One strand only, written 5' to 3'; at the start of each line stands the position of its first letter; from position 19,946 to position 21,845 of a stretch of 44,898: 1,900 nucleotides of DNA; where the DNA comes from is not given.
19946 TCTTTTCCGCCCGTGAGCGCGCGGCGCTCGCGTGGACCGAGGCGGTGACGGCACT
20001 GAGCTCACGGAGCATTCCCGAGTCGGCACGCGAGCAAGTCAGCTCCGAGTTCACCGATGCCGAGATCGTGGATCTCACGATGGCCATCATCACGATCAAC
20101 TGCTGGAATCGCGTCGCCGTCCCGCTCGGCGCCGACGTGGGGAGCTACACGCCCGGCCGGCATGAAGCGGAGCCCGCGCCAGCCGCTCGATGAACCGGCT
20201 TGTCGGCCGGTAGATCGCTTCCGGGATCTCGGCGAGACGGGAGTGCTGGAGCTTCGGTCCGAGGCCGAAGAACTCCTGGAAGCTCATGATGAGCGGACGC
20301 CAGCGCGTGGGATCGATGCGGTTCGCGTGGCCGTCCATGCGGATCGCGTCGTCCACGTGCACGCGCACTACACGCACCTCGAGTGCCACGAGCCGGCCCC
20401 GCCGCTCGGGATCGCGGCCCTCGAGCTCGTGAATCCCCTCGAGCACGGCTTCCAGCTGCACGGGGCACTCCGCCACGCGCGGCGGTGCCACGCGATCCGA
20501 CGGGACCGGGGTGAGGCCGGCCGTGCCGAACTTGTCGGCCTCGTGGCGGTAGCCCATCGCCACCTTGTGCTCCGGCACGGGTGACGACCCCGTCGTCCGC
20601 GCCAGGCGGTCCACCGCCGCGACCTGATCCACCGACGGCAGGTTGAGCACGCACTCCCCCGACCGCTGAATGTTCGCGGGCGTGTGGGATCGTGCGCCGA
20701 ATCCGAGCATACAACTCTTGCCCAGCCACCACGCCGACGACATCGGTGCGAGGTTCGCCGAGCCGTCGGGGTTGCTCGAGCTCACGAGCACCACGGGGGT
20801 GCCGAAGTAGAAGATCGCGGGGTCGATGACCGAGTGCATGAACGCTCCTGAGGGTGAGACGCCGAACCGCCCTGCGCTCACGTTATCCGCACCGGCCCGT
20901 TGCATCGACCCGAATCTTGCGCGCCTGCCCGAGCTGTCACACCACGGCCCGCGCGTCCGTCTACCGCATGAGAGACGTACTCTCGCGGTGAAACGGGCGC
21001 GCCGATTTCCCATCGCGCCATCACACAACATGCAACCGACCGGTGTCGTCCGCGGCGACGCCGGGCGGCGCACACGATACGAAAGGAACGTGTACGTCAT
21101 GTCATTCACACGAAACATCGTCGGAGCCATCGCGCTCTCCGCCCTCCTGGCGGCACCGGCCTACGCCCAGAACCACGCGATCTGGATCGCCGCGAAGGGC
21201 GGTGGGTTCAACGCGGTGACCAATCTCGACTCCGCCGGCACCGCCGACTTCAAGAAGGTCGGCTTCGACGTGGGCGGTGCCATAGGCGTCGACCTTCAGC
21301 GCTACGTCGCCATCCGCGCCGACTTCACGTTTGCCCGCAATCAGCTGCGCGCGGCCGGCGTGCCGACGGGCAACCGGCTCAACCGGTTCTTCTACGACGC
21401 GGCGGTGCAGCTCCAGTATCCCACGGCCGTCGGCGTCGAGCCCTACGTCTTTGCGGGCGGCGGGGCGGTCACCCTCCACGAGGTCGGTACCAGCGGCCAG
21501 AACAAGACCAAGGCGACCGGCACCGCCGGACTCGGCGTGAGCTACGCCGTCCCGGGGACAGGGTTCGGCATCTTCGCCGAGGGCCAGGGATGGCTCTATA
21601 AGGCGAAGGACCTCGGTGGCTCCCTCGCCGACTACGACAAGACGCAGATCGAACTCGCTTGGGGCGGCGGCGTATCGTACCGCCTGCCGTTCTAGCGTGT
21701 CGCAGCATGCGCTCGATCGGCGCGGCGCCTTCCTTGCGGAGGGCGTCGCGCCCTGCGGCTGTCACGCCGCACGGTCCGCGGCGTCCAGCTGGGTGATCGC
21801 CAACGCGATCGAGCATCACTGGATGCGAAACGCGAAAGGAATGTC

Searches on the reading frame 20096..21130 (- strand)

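Call 39: search_protein_families(library=pfam, proteins=[window:20096-21130:-], max_evalue=0.0001)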
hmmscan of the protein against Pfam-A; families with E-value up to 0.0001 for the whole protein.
window:20096-21130:- (344 aa): 1 family
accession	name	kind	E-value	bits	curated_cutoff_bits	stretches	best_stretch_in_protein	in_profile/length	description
PF01613.24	Flavin_Reduct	-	2.4e-16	60.6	27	1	109-262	4-136/153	Flavin reductase like domain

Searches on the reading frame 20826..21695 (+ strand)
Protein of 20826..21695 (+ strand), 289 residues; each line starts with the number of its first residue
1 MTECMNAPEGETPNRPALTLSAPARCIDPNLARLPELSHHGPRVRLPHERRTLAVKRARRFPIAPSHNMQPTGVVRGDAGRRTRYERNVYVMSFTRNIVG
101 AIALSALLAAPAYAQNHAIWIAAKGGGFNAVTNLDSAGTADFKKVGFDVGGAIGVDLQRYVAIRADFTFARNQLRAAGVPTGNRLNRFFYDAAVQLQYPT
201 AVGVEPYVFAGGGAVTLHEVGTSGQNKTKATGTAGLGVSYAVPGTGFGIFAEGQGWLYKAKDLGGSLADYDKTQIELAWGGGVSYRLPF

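Call 39: search_protein_families(library=pfam, proteins=[window:20826-21695:+], max_evalue=0.0001)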
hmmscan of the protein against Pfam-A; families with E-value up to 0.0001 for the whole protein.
window:20826-21695:+ (289 aa): 1 family
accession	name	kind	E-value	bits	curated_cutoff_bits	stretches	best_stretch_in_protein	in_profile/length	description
PF13505.12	OMP_b-brl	-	2e-06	28.5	28.7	1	102-246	3-143/175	Outer membrane protein beta-barrel domain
